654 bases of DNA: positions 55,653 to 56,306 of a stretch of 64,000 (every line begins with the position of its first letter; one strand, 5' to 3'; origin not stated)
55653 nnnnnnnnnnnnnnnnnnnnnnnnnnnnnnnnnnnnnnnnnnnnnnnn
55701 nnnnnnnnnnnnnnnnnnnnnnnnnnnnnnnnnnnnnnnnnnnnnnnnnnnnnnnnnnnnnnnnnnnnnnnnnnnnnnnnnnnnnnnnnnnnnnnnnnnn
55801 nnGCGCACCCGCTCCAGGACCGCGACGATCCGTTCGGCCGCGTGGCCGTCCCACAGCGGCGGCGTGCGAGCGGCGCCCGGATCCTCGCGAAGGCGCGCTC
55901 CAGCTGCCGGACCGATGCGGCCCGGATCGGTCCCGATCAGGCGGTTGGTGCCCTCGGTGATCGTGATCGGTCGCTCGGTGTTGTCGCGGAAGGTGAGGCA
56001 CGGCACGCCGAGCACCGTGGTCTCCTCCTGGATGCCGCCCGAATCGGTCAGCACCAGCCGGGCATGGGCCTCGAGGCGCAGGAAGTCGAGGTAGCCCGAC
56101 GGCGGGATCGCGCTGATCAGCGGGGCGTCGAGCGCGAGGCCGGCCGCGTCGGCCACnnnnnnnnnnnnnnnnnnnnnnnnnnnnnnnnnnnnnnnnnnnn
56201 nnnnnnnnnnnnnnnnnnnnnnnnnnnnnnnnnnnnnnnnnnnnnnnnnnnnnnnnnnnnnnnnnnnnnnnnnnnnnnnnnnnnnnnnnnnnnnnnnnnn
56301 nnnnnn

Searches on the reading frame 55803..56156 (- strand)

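Call 70: search_protein_families(library=pfam, proteins=[window:55803-56156:-], max_evalue=0.01)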
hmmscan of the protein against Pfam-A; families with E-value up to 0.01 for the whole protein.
window:55803-56156:- (118 aa): 1 family
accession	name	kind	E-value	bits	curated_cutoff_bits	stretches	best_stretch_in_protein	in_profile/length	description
PF02350.25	Epimerase_2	-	6.1e-29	101.4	30.6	1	13-115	241-347/347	UDP-N-acetylglucosamine 2-epimerase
